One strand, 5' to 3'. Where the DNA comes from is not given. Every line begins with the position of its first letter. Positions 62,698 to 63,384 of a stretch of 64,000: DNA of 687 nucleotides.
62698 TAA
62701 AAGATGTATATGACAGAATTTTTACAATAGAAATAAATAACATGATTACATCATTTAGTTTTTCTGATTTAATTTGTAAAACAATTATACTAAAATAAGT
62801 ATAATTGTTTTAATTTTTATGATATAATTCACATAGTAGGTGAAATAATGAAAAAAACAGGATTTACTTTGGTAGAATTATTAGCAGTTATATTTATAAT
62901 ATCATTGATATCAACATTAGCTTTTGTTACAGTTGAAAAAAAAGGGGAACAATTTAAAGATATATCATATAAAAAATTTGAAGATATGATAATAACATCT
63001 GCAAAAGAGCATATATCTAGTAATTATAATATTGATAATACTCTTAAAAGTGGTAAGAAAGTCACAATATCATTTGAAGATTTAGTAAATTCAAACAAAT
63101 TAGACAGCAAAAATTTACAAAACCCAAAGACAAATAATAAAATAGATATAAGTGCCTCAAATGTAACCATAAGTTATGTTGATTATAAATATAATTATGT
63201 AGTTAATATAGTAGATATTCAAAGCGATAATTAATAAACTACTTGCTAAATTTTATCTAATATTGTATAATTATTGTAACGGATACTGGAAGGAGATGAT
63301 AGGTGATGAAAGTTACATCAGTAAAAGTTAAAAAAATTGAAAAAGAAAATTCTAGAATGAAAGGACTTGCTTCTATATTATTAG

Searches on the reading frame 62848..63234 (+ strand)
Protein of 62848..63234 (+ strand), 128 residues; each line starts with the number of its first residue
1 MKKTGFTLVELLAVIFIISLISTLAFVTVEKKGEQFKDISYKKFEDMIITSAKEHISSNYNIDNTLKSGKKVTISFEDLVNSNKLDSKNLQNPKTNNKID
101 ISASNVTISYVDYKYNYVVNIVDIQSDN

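Call 21: find_encoding_contigs(protein=window:62848-63234:+, flank=10000, max_places=3)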
Protein window:62848-63234:+ (128 aa): 9 contigs read that carry it; 3 places shown.
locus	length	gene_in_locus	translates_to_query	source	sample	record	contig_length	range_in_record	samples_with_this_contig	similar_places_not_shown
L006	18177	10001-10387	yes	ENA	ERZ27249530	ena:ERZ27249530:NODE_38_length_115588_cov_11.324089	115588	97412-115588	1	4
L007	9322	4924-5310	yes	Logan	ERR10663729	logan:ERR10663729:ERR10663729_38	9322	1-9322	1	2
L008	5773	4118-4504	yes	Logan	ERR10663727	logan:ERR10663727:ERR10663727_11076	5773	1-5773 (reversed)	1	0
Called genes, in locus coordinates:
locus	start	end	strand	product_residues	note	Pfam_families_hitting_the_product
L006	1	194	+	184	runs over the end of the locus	PF01195:Pept_tRNA_hydro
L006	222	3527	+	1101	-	PF17757:UvrB_inter, PF02559:CarD_TRCF_RID, PF04851:ResIII, PF00270:DEAD, PF00271:Helicase_C, PF03461:TRCF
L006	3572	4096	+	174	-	PF04014:MazE_antitoxin, PF15714:SpoVT_C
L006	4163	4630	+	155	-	PF00692:dUTPase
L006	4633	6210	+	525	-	PF00133:tRNA-synt_1, PF01406:tRNA-synt_1e (weak), PF09334:tRNA-synt_1g, PF00133:tRNA-synt_1, PF19303:Anticodon_3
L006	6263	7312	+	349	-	-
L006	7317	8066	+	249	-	PF01026:TatD_DNase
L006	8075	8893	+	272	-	PF00398:RrnaAD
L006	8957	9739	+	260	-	PF05582:Peptidase_U57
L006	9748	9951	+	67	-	PF06257:VEG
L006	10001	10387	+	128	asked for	PF07963:N_methyl (weak)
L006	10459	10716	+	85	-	PF04026:SpoVG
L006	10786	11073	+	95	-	PF07873:YabP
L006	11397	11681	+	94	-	PF04977:DivIC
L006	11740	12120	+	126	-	PF00636:Ribonuclease_3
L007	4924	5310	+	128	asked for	PF07963:N_methyl (weak)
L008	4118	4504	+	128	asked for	PF07963:N_methyl (weak)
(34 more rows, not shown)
